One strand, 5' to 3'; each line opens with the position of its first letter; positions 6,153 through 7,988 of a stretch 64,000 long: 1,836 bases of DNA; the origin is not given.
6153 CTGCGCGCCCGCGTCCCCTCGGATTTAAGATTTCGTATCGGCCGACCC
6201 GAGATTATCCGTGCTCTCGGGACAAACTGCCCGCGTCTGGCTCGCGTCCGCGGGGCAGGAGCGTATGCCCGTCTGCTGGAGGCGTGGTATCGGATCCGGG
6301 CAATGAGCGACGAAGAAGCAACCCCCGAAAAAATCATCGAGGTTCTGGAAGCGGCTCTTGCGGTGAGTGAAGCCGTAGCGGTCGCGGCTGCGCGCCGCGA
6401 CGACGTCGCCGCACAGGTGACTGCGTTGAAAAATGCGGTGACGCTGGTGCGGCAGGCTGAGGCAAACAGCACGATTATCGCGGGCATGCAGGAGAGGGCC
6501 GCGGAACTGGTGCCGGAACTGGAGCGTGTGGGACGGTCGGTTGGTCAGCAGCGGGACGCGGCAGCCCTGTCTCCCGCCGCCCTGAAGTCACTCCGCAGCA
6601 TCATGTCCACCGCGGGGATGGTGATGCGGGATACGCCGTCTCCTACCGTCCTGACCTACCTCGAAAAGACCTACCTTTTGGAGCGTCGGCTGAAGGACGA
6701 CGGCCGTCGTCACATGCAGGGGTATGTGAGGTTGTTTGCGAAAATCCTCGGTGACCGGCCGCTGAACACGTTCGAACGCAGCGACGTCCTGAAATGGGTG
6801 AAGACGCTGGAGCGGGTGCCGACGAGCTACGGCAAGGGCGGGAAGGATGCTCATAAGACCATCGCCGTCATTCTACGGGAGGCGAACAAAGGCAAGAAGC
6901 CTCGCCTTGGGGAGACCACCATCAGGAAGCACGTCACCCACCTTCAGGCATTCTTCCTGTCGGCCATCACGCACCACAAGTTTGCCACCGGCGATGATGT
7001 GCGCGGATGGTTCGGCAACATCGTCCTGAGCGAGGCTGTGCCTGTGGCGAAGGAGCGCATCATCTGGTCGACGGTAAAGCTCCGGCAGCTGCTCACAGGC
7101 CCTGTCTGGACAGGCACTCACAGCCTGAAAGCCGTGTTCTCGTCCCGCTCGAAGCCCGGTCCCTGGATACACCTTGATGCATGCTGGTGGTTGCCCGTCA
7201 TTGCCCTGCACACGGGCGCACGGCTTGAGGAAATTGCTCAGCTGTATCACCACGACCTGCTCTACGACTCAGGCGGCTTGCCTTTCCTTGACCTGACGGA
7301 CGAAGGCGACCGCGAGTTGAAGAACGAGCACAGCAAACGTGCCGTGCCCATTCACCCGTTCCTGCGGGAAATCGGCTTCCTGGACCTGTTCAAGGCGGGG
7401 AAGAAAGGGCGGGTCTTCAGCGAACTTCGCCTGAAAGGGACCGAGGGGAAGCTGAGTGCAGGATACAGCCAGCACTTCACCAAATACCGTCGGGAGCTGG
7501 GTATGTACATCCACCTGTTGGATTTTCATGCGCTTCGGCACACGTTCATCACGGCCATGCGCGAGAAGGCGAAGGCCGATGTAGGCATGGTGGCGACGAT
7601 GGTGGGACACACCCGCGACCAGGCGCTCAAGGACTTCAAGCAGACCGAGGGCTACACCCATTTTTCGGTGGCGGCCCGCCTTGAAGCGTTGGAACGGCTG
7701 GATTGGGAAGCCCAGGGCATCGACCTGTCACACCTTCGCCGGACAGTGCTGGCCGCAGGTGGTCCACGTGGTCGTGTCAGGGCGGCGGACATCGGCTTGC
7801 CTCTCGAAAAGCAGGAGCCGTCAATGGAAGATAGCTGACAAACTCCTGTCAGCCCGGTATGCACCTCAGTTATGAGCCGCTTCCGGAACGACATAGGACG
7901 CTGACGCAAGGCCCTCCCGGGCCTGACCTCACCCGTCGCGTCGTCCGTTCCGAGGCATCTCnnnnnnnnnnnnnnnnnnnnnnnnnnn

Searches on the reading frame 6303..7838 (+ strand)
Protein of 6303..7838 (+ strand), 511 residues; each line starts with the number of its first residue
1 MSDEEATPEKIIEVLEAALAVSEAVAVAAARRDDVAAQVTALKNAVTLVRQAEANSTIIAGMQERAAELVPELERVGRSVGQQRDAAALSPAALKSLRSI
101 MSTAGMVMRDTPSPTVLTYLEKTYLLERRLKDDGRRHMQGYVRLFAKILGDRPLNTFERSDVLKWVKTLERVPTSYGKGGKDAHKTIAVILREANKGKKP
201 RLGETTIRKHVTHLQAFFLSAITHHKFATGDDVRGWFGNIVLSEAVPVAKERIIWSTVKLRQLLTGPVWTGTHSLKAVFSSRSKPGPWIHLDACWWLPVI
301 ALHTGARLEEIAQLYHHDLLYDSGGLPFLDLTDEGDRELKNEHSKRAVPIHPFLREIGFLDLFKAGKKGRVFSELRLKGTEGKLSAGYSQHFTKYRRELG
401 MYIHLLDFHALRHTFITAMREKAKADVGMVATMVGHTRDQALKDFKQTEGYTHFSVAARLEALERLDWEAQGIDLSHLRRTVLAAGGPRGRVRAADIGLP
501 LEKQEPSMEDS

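Call 20: search_protein_families(library=pfam, proteins=[window:6303-7838:+], max_evalue=0.001)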
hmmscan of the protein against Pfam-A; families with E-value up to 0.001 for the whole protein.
window:6303-7838:+ (511 aa): 1 family
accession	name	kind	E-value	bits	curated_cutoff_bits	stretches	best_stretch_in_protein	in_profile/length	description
PF00589.27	Phage_integrase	-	2e-06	28.1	27.1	1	300-441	30-161/172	Phage integrase family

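Call 44: search_protein_families(library=ncbifam, proteins=[window:6303-7838:+], max_evalue=0.001)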
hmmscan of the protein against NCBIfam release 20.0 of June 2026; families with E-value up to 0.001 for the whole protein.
window:6303-7838:+ (511 aa): 1 family
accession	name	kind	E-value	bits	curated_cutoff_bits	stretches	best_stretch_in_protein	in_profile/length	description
NF040815.2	recomb_XerA_Arch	equivalog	0.0009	18.9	220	0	382-456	189-256/263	site-specific tyrosine recombinase/integron integrase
